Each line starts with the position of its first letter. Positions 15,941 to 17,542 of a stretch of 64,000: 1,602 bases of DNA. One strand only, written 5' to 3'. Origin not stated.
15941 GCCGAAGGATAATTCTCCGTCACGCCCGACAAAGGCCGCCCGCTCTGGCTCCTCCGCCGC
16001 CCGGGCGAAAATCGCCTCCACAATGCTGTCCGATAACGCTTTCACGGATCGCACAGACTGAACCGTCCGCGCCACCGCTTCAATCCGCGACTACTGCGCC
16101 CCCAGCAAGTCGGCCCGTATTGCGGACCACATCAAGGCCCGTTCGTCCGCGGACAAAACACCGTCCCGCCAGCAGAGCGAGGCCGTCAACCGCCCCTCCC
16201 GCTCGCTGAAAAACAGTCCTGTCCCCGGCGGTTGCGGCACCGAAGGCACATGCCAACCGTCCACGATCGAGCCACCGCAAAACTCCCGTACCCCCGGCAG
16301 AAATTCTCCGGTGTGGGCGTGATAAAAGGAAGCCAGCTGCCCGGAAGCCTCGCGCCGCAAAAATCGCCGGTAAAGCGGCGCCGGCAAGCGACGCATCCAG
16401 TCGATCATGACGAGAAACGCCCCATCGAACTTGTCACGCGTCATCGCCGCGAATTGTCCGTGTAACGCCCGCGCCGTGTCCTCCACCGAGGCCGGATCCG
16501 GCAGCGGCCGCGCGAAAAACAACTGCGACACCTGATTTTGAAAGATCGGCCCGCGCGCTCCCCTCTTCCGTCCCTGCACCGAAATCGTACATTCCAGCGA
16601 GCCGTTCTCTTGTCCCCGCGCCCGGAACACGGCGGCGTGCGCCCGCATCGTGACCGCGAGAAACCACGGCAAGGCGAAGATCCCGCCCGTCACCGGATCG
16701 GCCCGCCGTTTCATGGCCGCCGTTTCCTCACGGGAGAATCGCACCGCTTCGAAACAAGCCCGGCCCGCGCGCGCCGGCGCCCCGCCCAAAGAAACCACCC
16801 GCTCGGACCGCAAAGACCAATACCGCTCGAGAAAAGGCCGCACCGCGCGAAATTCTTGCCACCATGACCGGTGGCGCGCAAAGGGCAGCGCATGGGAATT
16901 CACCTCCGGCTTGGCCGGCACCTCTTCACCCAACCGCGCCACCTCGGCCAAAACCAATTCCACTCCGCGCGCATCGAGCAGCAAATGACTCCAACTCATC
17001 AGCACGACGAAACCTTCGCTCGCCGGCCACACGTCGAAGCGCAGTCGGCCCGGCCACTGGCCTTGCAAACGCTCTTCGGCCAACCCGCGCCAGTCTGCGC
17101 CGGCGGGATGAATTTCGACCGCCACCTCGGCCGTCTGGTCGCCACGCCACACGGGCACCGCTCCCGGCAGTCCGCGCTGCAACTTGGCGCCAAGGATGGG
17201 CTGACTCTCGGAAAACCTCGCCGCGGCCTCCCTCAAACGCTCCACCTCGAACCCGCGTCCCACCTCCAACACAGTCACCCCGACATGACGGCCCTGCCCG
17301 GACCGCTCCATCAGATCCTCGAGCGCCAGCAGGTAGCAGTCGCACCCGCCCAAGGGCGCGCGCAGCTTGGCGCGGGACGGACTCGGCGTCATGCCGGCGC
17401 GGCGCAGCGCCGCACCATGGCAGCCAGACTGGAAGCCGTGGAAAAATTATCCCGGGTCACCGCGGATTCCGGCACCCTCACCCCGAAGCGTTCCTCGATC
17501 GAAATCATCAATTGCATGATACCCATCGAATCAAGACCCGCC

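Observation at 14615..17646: Stand-alone ACP / condensation-like / adenylating-enzyme operon attached to the cluster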

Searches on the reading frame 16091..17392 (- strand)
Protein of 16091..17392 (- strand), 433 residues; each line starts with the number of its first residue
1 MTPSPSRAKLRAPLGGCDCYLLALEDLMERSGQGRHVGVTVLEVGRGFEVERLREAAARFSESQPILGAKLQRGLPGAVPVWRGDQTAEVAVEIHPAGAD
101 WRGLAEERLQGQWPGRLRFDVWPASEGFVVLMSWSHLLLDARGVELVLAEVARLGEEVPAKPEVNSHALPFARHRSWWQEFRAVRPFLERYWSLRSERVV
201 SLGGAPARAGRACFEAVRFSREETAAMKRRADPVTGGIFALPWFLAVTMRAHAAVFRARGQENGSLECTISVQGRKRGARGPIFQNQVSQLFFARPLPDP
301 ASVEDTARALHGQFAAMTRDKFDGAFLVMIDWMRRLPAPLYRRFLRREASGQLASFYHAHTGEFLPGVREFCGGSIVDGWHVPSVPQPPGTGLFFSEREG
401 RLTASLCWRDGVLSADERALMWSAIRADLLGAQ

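Call 4: search_protein_families(library=pfam, proteins=[window:16091-17392:-], max_evalue=0.01)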
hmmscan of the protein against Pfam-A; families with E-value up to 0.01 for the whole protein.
window:16091-17392:- (433 aa): 0 families

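Call 5: search_protein_families(library=ncbifam, proteins=[window:16091-17392:-], max_evalue=1)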
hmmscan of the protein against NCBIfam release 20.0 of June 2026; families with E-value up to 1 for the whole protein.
window:16091-17392:- (433 aa): 1 family
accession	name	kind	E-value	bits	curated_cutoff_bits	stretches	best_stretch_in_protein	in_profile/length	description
NF005797.0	PRK07638.1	equivalog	0.094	11.2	518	1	85-129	249-294/487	acyl-CoA synthetase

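Call 6: search_protein_families(library=pfam, proteins=[window:16091-17392:-], max_evalue=10)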
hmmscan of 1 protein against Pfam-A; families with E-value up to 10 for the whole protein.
window:16091-17392:- (433 aa): 0 families

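Call 7: find_homologous_proteins(query=window:16091-17392:-, max_evalue=0.001)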
Query window:16091-17392:- (433 aa): 163 proteins with E <= 0.001 among 8000 candidates; the best 120 are listed.
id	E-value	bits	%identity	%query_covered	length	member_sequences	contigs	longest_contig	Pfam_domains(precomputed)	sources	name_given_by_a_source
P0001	9.6e-282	952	97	100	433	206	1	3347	-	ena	-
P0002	8.7e-269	910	93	100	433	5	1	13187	-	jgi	-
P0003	6.9e-254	860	88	100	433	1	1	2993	-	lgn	-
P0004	9.4e-219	745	78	100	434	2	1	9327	-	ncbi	-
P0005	2.1e-216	737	76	100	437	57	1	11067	-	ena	-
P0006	7.0e-216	735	76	100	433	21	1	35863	-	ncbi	-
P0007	4.7e-212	723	75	100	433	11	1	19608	-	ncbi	ncbi:MAG: hypothetical protein ACO3L2_03405 [Chthoniobacterales bacterium]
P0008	6.8e-199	679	77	93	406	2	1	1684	-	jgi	jgi:hypothetical protein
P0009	8.6e-194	662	75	93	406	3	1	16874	-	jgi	jgi:hypothetical protein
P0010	5.5e-185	633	68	99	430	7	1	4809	-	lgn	-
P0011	1.1e-184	632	69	99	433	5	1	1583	-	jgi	jgi:hypothetical protein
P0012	5.0e-184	630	69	97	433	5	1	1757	-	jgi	jgi:hypothetical protein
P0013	1.7e-182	625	68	100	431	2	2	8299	-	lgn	-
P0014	1.5e-181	622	68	98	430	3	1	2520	-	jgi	jgi:hypothetical protein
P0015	5.4e-181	620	68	97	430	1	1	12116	-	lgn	-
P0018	1.6e-177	609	66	98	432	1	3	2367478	-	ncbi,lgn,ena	-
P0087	2.2e-108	381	44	100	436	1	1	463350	-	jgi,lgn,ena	-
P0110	1.5e-96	342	46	97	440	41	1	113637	-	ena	-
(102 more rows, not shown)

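Call 11: search_solved_structures(query=A1, max_evalue=10, show_alignments=3)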
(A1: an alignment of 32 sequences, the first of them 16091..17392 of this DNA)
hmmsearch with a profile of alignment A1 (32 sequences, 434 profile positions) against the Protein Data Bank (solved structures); distinct sequences matched with E-value up to 10: 6.
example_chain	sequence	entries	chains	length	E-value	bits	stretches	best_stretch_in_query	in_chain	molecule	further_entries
8s6l_A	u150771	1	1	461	0.14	13.9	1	21-166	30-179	Phthiocerol/phthiodiolone dimycocerosyl transferase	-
6u8y_C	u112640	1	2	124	0.3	12.8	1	32-95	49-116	Monovalent cation/H+ antiporter subunit G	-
5t3e_A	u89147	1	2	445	0.35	12.6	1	38-162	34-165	Bacillamide synthetase heterocyclization domain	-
7c80_C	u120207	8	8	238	0.67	11.7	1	346-412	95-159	VP3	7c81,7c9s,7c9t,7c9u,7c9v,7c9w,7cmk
6cgo_A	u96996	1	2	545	1.1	10.9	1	98-166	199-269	Condensation domain protein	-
7c9z_C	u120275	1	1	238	1.8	10.3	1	346-412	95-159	VP3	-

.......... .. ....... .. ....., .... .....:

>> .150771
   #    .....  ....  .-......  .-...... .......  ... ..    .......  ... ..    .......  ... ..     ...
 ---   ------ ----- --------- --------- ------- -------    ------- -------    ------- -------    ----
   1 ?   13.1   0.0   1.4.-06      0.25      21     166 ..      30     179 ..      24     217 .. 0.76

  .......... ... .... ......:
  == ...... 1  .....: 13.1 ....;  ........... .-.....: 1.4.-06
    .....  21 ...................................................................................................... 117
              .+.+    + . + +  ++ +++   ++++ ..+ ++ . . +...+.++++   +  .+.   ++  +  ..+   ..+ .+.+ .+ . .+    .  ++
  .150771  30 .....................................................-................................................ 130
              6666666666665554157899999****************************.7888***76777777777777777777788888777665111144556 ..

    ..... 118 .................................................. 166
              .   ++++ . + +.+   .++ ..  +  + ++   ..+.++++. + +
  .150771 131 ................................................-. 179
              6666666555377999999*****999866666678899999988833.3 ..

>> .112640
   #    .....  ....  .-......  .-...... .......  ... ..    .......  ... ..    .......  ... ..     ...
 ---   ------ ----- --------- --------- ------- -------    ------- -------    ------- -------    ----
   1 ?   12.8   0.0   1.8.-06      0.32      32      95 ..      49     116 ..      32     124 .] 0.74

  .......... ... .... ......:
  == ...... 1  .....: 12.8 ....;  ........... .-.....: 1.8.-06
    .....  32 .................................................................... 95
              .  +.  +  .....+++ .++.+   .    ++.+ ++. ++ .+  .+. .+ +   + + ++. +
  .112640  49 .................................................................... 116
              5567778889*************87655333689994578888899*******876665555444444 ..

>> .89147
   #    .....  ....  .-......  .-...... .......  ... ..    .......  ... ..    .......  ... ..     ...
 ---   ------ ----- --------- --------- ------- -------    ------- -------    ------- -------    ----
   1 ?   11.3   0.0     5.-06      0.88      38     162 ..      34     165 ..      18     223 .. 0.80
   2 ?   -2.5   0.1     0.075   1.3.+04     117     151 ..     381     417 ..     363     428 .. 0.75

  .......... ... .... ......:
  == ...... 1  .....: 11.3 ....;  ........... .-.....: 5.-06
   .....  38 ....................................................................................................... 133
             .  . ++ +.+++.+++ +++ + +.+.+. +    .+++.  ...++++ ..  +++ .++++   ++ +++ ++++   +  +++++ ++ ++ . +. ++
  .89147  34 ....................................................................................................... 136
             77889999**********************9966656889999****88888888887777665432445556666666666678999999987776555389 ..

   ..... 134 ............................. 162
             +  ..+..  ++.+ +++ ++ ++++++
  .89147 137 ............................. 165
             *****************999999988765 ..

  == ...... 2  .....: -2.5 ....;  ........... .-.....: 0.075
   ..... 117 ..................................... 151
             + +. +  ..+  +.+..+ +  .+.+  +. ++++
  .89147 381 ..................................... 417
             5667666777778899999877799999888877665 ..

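Call 12: find_encoding_contigs(protein=P0018, flank=10000, max_places=2)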
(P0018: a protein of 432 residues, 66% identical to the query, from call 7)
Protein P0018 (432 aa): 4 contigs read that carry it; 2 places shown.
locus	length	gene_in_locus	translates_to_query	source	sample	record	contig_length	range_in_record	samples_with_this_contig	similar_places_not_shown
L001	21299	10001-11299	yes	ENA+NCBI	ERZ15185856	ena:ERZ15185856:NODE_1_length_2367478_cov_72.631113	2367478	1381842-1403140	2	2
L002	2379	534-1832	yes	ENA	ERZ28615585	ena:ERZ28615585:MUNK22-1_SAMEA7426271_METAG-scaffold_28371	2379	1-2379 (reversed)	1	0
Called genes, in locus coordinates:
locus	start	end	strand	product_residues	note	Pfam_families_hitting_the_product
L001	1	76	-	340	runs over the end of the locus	PF13624:SurA_N_3, PF09312:SurA_N (weak), PF13145:Rotamase_2, PF13616:Rotamase_3, PF00639:Rotamase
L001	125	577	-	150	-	PF10604:Polyketide_cyc2 (weak)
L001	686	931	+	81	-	PF14573:PP-binding_2 (weak), PF00550:PP-binding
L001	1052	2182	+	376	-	PF00899:ThiF, PF00581:Rhodanese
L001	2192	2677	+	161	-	PF01613:Flavin_Reduct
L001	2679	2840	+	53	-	PF03966:Trm112p (weak)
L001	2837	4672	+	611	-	PF07973:tRNA_SAD, PF00587:tRNA-synt_2b, PF03129:HGTP_anticodon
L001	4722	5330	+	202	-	PF05198:IF3_N, PF00707:IF3_C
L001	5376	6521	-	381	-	-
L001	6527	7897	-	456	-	PF00919:UPF0004, PF04055:Radical_SAM, PF01938:TRAM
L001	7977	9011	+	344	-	PF04371:PAD_porph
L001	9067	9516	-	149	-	PF00011:HSP20, PF17886:ArsA_HSP20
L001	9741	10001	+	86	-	PF00550:PP-binding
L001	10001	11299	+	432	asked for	-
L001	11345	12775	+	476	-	PF00501:AMP-binding, PF13193:AMP-binding_C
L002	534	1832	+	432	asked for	-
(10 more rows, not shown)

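Call 13: find_encoding_contigs(protein=P0087, flank=10000, max_places=2)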
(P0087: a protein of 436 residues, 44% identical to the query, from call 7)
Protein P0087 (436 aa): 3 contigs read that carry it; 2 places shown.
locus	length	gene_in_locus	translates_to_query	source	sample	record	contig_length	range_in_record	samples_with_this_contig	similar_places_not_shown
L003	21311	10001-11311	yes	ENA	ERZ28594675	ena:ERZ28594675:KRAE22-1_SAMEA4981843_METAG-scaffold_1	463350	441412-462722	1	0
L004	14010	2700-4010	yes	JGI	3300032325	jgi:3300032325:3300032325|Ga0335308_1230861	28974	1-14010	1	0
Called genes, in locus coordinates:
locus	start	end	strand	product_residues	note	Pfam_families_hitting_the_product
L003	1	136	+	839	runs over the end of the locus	PF01339:CheB_methylest, PF03705:CheR_N, PF01739:CheR, PF15905:HMMR_N (faint), PF13596:PAS_10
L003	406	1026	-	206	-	-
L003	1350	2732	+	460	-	PF13173:AAA_14, PF13635:DUF4143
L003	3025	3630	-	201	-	PF00160:Pro_isomerase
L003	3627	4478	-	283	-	PF01571:GCV_T (faint)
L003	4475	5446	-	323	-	PF03446:NAD_binding_2, PF14833:NAD_binding_11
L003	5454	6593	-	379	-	PF09312:SurA_N (weak), PF13624:SurA_N_3, PF13145:Rotamase_2, PF13616:Rotamase_3, PF00639:Rotamase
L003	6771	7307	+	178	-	-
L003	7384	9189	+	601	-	PF01134:GIDA, PF21680:GIDA_C_1st, PF13932:SAM_GIDA_C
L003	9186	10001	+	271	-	PF00290:Trp_syntA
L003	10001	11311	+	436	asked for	-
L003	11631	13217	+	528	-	PF00027:cNMP_binding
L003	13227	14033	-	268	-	PF00494:SQS_PSY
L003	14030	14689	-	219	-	PF00005:ABC_tran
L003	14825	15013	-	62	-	-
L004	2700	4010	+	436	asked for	-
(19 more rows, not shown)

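Call 14: find_encoding_contigs(protein=P0110, flank=10000, max_places=2)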
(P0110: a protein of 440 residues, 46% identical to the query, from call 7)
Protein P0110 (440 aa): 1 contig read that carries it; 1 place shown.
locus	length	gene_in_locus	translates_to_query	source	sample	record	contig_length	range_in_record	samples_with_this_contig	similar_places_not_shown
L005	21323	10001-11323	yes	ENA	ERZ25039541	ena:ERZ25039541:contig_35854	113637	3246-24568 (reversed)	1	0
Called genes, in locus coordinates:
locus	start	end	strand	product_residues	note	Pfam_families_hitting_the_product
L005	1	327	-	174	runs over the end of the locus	PF01661:Macro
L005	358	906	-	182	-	PF02661:Fic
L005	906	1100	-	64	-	-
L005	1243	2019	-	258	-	PF05014:Nuc_deoxyrib_tr (faint)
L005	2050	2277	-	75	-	-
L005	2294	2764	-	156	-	PF00903:Glyoxalase, PF18029:Glyoxalase_6 (weak), PF22656:At5g48480-like_N (weak), PF22650:At5g48480-like_C (faint)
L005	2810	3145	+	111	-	-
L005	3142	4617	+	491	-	PF00078:RVT_1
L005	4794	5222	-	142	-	PF04828:GFA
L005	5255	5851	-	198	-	PF13302:Acetyltransf_3, PF13523:Acetyltransf_8, PF00583:Acetyltransf_1, PF13508:Acetyltransf_7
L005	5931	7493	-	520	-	PF00696:AA_kinase, PF00583:Acetyltransf_1, PF13673:Acetyltransf_10 (weak), PF13508:Acetyltransf_7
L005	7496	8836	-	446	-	PF01546:Peptidase_M20, PF07687:M20_dimer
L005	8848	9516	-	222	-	-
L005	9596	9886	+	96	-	PF00550:PP-binding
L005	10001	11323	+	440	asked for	-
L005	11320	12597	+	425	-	PF00890:FAD_binding_2 (weak), PF12831:FAD_oxidored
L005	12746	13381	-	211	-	PF00582:Usp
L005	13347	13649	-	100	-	PF00582:Usp (weak)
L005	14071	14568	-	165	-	-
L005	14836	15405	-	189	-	PF00689:Cation_ATPase_C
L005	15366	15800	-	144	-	PF13671:AAA_33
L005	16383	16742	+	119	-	PF07237:DUF1428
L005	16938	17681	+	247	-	PF01863:YgjP-like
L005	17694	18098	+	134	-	PF00903:Glyoxalase, PF13669:Glyoxalase_4 (weak), PF21701:GLOD4_C (weak)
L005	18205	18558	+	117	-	-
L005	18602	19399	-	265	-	PF03372:Exo_endo_phos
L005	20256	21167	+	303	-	-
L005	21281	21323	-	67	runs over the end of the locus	-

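Call 15: predict_structure(alignment_id=A1)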
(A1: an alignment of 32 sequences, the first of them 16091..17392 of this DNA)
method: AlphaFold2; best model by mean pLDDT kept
length: 433 residues; sequences in the alignment: 32
mean_pLDDT: 88.4   pTM: 0.89
mean pLDDT of the five models: 88.4, 87.9, 86.9, 86.6, 85.9
residues with pLDDT >= 90: 253; 70-90: 151; 50-70: 20; < 50: 9
segments of 3 or more residues with pLDDT < 50: 1-6
pLDDT, mean of each block of 10 residues (from residue 1): 50 84 89 94 97 97 91 86 85 97 97 95 97 94 93 94 75 77 90 83 87 97 95 85 94 95 90 69 83 85 92 92 88 84 71 72 90 97 92 94 97 97 96 67
secondary structure, 60 per line:
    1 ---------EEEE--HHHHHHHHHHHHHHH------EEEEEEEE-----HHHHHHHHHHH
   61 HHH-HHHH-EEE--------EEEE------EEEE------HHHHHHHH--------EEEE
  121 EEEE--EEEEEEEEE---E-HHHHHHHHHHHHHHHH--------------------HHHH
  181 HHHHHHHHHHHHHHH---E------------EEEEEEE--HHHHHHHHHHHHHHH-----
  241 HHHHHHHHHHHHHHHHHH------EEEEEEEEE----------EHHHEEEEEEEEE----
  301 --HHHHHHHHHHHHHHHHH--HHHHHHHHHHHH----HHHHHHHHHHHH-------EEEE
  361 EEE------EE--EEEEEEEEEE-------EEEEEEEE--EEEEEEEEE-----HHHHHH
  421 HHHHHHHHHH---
elements in order: E10-13 H16-30 E37-44 H50-63 H65-68 E70-72 E81-84 E91-94 H101-108 E117-124 E127-135 H141-156 H177-195 E212-218 H221-235 H241-258 E265-273 E288-296 H303-319 H322-333 H338-349 E357-363 E374-383 E391-398 E401-409 H415-430

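Call 16: find_related_loci(query=A1, collection=genome_contigs, flank=10000)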
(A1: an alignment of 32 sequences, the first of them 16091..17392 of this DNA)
Query A1 (433 aa) in genome_contigs; peptide patterns used: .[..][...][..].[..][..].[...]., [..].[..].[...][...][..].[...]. (x = any residue, [..] = any of these).
304 stretches matched a pattern; 96 encode a relative of the query (tblastn E <= 1e-3); the best 80 are kept; 80 distinct loci.
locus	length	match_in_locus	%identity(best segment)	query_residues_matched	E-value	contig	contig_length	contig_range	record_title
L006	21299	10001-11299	97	1-433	0e+0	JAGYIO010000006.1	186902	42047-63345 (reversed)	MAG: Chthoniobacterales bacterium isolate M30B17 6, whole genome shotgun sequence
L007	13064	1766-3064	95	1-433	0e+0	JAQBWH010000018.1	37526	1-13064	MAG: Verrucomicrobia bacterium isolate casp150-mb.222 NODE_2860_length_37526_cov_0.104978, whole genome shotgun sequence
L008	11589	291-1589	95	1-433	0e+0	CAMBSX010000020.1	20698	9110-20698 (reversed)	MAG: Chthoniobacter flavus isolate MiE-14oct19-45 genome assembly, contig: MiE-14oct19-C3331, whole genome shotgun seque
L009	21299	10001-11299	75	1-433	0e+0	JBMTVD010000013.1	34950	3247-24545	MAG: Chthoniobacterales bacterium isolate LKB_V8_S20_100percent_par_LKB_V8_S20_metabat.78_sub NODE_506_length_34950_cov_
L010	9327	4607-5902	78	1-431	0e+0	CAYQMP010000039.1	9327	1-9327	MAG TPA_asm: uncultured Chthoniobacter sp. isolate binchicken_co176_18 genome assembly, contig: NODE_5732_length_9327_co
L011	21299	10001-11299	76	1-433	0e+0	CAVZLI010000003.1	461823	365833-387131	MAG: uncultured Verrucomicrobiae bacterium isolate MFD03804.bin.2.131 genome assembly, contig: contig_27695, whole genom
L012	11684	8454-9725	63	11-433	7e-165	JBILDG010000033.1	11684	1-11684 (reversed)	MAG: Chthoniobacterales bacterium isolate ME2016-07-08_3300034284_group7_bin198 Rohwer_bin2571_scaffold_3845_c1, whole g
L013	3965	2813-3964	64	9-391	2e-154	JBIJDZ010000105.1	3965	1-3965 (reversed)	MAG: Chthoniobacterales bacterium isolate ME2006-08-30D12_3300044970_group2_bin85 Rohwer_bin2562_scaffold_30986_c1, whol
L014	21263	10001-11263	51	11-430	1e-143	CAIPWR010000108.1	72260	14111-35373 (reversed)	MAG: uncultured Spartobacteria bacterium isolate AM-2014-D2_bin-103 genome assembly, contig: bin-103:108/169, whole geno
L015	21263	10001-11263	54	11-430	5e-139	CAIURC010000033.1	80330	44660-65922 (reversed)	MAG: uncultured Spartobacteria bacterium isolate Erken-D2_bin-0191 genome assembly, contig: bin-0191:033/224, whole geno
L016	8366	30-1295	53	11-431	2e-135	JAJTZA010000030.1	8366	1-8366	MAG: Terrimicrobiaceae bacterium isolate DTUVER3 30-Genome54, whole genome shotgun sequence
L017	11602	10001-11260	51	12-430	3e-142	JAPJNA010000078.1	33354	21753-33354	MAG: Chthoniobacterales bacterium isolate MAG15 k99_2392181, whole genome shotgun sequence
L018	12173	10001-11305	45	1-431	2e-110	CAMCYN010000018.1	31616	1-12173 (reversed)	MAG: Akkermansia muciniphila isolate MoH-23oct19-253 genome assembly, contig: MoH-23oct19-C1469, whole genome shotgun se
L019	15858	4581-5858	45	10-431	2e-109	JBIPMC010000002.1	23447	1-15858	MAG: Terrimicrobiaceae bacterium isolate ME2015-11-03_3300035190_group6_bin104 Rohwer_bin2597_scaffold_512_c1, whole gen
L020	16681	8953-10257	44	1-431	4e-108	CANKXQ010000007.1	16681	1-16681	MAG: Spartobacteria bacterium isolate ZE-13oct10-114 genome assembly, contig: ZE-13oct10-C2212, whole genome shotgun seq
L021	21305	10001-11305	46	1-431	2e-107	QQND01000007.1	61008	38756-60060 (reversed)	MAG: Verrucomicrobia bacterium isolate Chth-196 Ga0133913_10001143, whole genome shotgun sequence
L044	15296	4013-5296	45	1-431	4e-95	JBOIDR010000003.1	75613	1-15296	MAG: Gammaproteobacteria bacterium isolate SD8036_maxbin2.bin.2 NODE_90_length_75613_cov_31.662904, whole genome shotgun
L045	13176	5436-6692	46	13-431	9e-95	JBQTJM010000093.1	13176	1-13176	MAG: Gammaproteobacteria bacterium isolate SAR169 c_000000037520, whole genome shotgun sequence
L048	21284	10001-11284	43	8-431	3e-94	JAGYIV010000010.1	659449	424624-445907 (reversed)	MAG: Terrimicrobiaceae bacterium isolate M30B24 contig_3092, whole genome shotgun sequence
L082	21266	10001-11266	29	14-426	3e-30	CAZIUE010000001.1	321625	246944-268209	MAG TPA_asm: uncultured Pelobacter sp. isolate binchicken_co22_46 genome assembly, contig: NODE_9_length_321625_cov_62.1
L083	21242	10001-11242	25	15-431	6e-26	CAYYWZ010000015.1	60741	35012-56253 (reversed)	MAG TPA_asm: uncultured Saprospiraceae bacterium isolate SRP268394_co1_186 genome assembly, contig: NODE_716_length_6074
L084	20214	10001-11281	24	1-417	3e-25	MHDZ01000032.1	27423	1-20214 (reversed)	MAG: Nitrospirae bacterium GWC2_57_13 gwc2_scaffold_2047, whole genome shotgun sequence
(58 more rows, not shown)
